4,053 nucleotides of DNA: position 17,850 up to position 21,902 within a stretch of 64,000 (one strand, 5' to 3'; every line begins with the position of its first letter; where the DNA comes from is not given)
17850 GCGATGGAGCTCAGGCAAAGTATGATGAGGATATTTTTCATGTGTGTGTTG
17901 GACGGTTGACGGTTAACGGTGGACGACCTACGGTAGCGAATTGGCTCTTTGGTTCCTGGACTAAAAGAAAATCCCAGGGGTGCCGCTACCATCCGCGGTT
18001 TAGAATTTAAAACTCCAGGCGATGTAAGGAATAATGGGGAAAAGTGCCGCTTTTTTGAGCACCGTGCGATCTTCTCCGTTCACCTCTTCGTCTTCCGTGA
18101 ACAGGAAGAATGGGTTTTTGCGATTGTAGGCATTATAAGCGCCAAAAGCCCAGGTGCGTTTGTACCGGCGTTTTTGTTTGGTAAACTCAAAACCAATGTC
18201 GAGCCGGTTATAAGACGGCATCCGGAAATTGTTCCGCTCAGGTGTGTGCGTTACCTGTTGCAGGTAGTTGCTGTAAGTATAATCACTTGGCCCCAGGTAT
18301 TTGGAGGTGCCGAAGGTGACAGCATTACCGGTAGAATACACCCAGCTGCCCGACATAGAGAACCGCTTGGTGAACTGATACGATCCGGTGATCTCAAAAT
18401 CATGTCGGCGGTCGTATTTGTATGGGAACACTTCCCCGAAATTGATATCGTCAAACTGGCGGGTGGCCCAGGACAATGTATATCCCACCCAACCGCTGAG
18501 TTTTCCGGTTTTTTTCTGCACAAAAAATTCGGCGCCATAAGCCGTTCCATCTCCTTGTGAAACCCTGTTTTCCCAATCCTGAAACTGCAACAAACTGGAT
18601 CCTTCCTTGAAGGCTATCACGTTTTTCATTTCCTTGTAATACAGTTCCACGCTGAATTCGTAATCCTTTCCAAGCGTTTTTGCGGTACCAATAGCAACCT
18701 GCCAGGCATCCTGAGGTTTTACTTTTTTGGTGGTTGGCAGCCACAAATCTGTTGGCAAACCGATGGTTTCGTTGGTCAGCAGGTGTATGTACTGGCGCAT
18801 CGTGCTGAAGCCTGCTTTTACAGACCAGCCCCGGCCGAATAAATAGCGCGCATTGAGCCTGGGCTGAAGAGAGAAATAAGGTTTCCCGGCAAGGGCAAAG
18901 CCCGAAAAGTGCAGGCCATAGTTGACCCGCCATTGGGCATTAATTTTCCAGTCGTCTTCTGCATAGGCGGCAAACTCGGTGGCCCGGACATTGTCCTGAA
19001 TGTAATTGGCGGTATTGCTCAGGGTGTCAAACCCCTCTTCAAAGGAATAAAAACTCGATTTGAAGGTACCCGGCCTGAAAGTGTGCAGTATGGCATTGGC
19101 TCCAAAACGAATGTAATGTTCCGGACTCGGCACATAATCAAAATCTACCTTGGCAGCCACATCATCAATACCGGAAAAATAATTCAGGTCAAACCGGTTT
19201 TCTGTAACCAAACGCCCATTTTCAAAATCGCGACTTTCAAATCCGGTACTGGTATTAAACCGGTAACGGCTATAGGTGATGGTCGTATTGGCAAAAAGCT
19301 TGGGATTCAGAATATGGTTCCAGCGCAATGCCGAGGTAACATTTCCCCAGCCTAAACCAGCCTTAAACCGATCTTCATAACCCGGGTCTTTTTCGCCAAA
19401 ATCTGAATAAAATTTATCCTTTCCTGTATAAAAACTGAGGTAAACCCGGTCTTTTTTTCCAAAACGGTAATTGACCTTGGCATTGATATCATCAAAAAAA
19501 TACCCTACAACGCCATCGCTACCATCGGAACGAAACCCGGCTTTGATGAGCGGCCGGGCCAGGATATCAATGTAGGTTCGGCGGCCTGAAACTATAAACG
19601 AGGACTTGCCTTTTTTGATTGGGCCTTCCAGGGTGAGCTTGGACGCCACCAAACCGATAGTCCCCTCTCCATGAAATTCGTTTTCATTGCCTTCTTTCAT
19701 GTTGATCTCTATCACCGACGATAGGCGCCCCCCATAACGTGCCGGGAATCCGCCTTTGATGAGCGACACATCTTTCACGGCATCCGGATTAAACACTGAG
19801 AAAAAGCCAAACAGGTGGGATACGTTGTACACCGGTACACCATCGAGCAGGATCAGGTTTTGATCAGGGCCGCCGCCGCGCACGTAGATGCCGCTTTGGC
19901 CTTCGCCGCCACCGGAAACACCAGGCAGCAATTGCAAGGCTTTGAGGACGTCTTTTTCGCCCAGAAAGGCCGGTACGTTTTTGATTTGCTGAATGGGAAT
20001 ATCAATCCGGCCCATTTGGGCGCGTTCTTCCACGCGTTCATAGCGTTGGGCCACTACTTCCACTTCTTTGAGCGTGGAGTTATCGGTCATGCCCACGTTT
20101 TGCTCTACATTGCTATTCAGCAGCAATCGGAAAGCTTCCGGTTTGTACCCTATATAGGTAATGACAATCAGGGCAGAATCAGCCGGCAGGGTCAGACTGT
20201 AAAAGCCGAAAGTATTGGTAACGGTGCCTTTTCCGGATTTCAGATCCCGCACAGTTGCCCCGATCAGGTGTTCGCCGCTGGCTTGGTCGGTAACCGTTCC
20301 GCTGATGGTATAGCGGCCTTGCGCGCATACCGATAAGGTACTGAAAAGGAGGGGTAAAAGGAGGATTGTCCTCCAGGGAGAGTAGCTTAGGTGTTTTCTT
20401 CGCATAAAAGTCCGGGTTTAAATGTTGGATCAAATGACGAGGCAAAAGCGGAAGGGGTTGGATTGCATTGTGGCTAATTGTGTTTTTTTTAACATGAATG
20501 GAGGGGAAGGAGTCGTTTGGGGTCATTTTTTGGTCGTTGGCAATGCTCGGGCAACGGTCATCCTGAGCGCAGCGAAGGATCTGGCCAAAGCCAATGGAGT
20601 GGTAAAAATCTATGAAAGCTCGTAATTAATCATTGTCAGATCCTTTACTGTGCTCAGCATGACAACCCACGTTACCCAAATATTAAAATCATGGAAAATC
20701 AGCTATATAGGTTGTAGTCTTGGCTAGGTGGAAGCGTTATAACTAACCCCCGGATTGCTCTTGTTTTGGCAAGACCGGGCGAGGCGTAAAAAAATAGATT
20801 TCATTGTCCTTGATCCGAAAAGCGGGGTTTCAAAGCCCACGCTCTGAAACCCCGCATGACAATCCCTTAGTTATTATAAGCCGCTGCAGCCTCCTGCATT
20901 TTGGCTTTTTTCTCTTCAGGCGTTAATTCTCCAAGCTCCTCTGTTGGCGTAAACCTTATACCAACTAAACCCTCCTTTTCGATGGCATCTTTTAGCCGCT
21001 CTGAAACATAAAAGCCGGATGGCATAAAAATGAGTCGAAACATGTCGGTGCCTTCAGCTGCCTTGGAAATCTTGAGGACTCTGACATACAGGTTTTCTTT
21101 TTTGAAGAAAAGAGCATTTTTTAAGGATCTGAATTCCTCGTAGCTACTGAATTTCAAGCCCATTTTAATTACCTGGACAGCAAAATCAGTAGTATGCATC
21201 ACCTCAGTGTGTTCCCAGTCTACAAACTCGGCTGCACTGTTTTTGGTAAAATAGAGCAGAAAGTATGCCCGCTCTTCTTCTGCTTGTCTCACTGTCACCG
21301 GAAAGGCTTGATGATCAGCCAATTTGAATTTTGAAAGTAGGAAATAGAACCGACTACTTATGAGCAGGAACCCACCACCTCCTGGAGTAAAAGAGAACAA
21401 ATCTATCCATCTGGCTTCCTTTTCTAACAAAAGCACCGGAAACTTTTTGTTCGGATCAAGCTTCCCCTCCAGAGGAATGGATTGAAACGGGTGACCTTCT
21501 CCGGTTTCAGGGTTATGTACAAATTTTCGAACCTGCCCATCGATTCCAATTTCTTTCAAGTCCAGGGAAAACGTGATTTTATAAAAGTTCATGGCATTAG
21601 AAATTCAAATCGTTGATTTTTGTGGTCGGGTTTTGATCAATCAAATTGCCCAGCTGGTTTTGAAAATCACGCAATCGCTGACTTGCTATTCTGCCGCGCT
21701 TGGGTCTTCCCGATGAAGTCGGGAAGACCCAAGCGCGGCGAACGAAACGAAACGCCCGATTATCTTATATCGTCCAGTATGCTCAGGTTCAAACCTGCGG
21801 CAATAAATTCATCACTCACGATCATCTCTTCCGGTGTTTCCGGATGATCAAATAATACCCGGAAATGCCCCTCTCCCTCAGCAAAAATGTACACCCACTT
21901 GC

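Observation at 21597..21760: C-terminal displacement scar: a 30-codon AHH toxin remnant plus orphan immunity gene behind a perfect 21-bp hairpin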

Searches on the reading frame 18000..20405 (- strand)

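Call 33: search_protein_families(library=pfam, proteins=[window:18000-20405:-], max_evalue=0.001)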
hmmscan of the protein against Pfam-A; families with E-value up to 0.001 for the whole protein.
window:18000-20405:- (801 aa): 5 families
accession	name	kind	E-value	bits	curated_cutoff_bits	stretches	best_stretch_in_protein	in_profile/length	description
PF13715.12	CarbopepD_reg_2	-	1.3e-14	54.4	32.2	1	34-116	1-87/88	CarboxypepD_reg-like domain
PF07715.20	Plug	-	2.5e-14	54.1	23.9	1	149-227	21-102/107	TonB-dependent Receptor Plug Domain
PF00593.30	TonB_dep_Rec_b-barrel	-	7.7e-14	52.8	27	1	306-758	12-435/436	TonB dependent receptor-like, beta-barrel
PF13620.12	CarboxypepD_reg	-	1.4e-09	38.6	32.3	1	33-104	1-79/82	Carboxypeptidase regulatory-like domain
PF25183.1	OMP_b-brl_4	-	3.2e-07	29.6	30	1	447-498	336-388/838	Outer membrane beta barrel domain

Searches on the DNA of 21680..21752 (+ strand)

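Call 50: build_rna_model(alignment_id=A3, structure=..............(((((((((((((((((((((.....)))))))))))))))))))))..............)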
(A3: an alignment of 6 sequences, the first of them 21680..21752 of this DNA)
Model R1 built from alignment A3 (6 sequences, 75 columns); structure: as given.
model positions 73; base pairs 21; branch points 0; effective number of sequences 2.55; information 0.773 bits per position. Calibrated on 0.2 Mb of random sequence (short: E-values are rough).
structure used (alignment columns):
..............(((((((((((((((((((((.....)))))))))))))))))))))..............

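Call 51: search_with_rna_model(model_id=R1, source=window, max_evalue=10, filters=off)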
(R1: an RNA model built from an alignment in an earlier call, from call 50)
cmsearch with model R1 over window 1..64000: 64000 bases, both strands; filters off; matches with E-value up to 10: 43.
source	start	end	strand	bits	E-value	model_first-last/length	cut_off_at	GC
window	21680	21752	+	85.9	1.7e-26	1-73/73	no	0.58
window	21678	21752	-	68.4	1.3e-20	1-73/73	no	0.57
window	5740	5807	-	16.3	0.0045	1-73/73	no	0.4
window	5738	5805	+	16.1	0.0049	1-73/73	no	0.4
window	35337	35401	+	15.3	0.0091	1-73/73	no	0.42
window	35337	35401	-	15.3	0.0091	1-73/73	no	0.42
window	61920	62006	+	13.8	0.031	1-73/73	no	0.46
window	42102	42135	-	12.8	0.067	21-53/73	no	0.68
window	59151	59195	-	12.7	0.069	1-73/73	no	0.47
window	42102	42135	+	12.2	0.1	21-53/73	no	0.68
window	30755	30797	-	11.4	0.19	1-73/73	no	0.44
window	6633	6705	+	10.5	0.39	1-73/73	no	0.63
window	58151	58233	-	10.2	0.5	1-73/73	no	0.34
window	61921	62005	-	10.1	0.54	1-73/73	no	0.46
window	55813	55895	-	10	0.55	1-73/73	no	0.57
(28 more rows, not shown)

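Call 52: search_with_rna_model(model_id=R1, sources=[L003, L004, L005, L006, L008, L013, L016, L029], max_evalue=1)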
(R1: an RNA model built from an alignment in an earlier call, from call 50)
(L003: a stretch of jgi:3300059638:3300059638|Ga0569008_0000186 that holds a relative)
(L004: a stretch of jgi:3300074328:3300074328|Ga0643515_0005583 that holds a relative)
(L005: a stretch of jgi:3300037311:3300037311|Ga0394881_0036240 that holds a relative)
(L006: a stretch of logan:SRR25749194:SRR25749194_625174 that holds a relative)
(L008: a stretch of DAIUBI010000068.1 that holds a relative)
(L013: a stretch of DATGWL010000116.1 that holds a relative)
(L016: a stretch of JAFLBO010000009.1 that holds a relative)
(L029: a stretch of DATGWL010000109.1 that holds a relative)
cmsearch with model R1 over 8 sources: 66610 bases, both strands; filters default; matches with E-value up to 1: 16.
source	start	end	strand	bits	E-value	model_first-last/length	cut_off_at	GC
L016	1428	1500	+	87.1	6.9e-27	1-73/73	no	0.67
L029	576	648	+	83.4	1.2e-25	1-73/73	no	0.55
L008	5661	5732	+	76.5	2.6e-23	1-73/73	no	0.64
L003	7786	7857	-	74.8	9.4e-23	1-73/73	no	0.67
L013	7293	7364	+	74.4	1.3e-22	1-73/73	no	0.68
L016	1428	1500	-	67.4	2.8e-20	1-73/73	no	0.67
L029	576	648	-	62.8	1.1e-18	1-73/73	no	0.55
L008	5661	5732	-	59.3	1.5e-17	1-73/73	no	0.64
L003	7786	7857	+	57.5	6.1e-17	1-73/73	no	0.67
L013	7293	7364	-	55.3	3.5e-16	1-73/73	no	0.68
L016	5636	5709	+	25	5.2e-06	1-73/73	no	0.64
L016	5637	5714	-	24.7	6.9e-06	1-73/73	no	0.64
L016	4635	4687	-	16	0.0059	1-73/73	no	0.7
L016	4633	4687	+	15.5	0.0085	1-73/73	no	0.69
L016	5502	5587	+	14.3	0.022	1-73/73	no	0.64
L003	8073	8131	-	12.4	0.091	1-73/73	no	0.68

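Call 57: search_with_rna_model(model_id=R1, sources=[L030, L031, L032, L033, L035, L038, L039, L040, L041, L042, L043, L044], max_evalue=0.01)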
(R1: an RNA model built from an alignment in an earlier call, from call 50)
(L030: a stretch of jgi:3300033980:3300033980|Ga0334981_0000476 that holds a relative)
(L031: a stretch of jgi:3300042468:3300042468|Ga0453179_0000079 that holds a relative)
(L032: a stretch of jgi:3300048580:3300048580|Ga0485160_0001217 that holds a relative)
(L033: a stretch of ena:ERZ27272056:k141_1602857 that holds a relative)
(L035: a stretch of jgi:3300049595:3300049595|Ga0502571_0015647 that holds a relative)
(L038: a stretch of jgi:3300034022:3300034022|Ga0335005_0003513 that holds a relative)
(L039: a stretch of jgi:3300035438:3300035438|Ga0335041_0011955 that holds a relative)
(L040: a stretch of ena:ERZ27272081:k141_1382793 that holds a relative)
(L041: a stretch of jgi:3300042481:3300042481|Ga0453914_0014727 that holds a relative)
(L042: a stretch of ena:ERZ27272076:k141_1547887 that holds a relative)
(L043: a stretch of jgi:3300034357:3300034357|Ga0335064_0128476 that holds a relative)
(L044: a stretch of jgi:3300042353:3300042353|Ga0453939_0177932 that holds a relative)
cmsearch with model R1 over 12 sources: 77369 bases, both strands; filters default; matches with E-value up to 0.01: 36.
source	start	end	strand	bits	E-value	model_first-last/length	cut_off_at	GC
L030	6647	6719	-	85.9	2e-26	1-73/73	no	0.58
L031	6647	6719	-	85.9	2e-26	1-73/73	no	0.58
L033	1823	1895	-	85.9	2e-26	1-73/73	no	0.58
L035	5316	5388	-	85.9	2e-26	1-73/73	no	0.58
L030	6647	6721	+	68.4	1.5e-20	1-73/73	no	0.57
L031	6647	6721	+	68.4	1.5e-20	1-73/73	no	0.57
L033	1823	1897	+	68.4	1.5e-20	1-73/73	no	0.57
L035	5316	5390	+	68.4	1.5e-20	1-73/73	no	0.57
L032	5306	5378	-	61.4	3.5e-18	1-73/73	no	0.55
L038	5766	5837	-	54.5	7.1e-16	1-73/73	no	0.6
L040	2041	2112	-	54.5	7.1e-16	1-73/73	no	0.6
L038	7532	7603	-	53.9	1.1e-15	1-73/73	no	0.65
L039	1697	1768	-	53.9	1.1e-15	1-73/73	no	0.65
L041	1602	1673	-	53.9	1.1e-15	1-73/73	no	0.65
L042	1616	1687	-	53.9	1.1e-15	1-73/73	no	0.65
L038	5766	5837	+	49.5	3.4e-14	1-73/73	no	0.6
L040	2041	2112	+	49.5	3.4e-14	1-73/73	no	0.6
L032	5306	5380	+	46.6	3.4e-13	1-73/73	no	0.55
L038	7532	7603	+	42.2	1e-11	1-73/73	no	0.65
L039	1697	1768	+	42.2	1e-11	1-73/73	no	0.65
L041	1602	1673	+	42.2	1e-11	1-73/73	no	0.65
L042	1616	1687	+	42.2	1e-11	1-73/73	no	0.65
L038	6793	6862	+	35.9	1.3e-09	1-73/73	no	0.56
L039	958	1027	+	35.9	1.3e-09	1-73/73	no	0.56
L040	3068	3137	+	35.9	1.3e-09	1-73/73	no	0.56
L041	863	932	+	35.9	1.3e-09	1-73/73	no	0.56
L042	877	946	+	35.9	1.3e-09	1-73/73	no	0.56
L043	960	1029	+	35.9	1.3e-09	1-73/73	no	0.56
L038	6793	6862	-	32.8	1.4e-08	1-73/73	no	0.56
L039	958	1027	-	32.8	1.4e-08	1-73/73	no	0.56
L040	3068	3137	-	32.8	1.4e-08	1-73/73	no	0.56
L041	863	932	-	32.8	1.4e-08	1-73/73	no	0.56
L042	877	946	-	32.8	1.4e-08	1-73/73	no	0.56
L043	960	1029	-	32.8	1.4e-08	1-73/73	no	0.56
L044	845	912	+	30.5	8.9e-08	1-71/73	3'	0.57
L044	845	908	-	29.1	2.5e-07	7-73/73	no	0.58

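Call 87: search_with_rna_model(model_id=R1, sources=[L045, L046, L047, L048, L004, L005, L006], max_evalue=1)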
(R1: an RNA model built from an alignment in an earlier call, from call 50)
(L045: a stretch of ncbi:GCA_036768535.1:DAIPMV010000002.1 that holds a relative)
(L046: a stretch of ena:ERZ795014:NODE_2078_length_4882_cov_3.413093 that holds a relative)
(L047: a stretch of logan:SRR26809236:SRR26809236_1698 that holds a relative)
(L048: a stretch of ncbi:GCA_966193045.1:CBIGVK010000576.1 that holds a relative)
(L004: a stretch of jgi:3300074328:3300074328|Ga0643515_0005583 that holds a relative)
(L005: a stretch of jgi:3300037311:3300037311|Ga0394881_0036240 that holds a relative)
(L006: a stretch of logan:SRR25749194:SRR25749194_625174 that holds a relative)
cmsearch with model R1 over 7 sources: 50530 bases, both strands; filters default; matches with E-value up to 1: 1.
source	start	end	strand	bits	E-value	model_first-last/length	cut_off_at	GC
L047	2549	2667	-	20.2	0.00017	1-73/73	no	0.5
